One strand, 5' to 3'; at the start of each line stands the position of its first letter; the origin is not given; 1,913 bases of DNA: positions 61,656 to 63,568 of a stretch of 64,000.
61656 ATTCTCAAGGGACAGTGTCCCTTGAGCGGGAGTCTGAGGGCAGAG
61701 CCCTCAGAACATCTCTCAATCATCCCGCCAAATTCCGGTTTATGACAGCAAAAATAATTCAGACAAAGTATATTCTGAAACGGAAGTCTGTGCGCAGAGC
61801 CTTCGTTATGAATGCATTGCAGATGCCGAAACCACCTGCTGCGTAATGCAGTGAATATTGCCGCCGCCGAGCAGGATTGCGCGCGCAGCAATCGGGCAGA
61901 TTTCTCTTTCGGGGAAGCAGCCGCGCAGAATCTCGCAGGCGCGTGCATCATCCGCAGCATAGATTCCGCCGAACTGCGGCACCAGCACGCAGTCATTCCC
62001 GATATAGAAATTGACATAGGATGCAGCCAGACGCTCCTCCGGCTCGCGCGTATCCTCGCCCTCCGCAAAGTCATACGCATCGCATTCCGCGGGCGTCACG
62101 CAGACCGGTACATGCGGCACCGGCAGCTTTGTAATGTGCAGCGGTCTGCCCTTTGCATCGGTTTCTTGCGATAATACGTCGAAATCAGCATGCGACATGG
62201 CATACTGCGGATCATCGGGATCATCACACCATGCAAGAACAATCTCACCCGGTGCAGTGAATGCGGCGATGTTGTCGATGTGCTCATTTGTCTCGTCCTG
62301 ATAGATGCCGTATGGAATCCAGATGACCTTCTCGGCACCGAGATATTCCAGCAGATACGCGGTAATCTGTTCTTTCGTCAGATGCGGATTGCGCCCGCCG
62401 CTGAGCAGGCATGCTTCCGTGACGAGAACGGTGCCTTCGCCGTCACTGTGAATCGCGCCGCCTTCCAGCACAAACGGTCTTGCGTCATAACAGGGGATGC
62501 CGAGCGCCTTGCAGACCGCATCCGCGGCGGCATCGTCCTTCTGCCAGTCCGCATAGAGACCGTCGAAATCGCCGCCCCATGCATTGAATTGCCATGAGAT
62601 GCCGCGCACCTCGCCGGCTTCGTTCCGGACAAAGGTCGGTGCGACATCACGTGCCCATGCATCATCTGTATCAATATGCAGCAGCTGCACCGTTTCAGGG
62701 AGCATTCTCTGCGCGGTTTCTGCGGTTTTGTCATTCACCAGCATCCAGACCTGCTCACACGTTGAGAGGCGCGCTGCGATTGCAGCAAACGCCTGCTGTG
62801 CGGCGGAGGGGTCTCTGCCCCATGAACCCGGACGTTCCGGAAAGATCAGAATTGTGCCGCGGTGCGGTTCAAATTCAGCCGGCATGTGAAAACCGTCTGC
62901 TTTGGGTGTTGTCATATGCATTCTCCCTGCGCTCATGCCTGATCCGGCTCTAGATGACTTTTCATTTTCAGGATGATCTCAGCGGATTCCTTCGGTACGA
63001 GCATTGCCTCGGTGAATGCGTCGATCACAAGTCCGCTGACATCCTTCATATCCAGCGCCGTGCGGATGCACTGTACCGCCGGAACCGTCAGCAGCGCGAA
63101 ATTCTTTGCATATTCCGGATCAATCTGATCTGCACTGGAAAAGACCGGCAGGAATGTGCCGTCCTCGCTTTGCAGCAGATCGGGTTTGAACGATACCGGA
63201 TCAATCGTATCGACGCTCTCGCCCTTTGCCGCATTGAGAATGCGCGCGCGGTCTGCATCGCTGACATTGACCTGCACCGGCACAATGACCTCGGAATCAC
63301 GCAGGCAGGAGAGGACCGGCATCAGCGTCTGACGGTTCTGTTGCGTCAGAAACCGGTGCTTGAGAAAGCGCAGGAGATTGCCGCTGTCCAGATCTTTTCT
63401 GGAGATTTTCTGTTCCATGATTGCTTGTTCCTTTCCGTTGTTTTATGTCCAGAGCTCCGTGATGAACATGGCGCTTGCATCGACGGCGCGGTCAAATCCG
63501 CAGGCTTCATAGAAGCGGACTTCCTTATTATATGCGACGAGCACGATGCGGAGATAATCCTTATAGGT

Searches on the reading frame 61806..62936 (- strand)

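Call 104: search_protein_families(library=pfam, proteins=[window:61806-62936:-], max_evalue=0.01)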
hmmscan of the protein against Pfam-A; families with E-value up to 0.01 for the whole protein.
window:61806-62936:- (376 aa): 1 family
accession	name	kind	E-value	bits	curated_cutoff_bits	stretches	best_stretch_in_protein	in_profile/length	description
PF04371.20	PAD_porph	-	1.5e-117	392.9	25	1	17-368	1-320/321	Porphyromonas-type peptidyl-arginine deiminase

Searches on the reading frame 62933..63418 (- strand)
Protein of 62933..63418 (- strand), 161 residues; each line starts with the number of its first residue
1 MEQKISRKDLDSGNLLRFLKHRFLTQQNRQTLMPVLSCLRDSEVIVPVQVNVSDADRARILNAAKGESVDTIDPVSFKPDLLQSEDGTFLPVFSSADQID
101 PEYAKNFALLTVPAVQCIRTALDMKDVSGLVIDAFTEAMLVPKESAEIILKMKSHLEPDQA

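Call 104: search_protein_families(library=pfam, proteins=[window:62933-63418:-], max_evalue=0.01)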
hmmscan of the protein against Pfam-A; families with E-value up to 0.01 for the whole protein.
window:62933-63418:- (161 aa): 1 family
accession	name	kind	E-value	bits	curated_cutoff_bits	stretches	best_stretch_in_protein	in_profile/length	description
PF07179.17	SseB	-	3.3e-13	50.3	21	1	26-144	12-120/124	SseB protein N-terminal domain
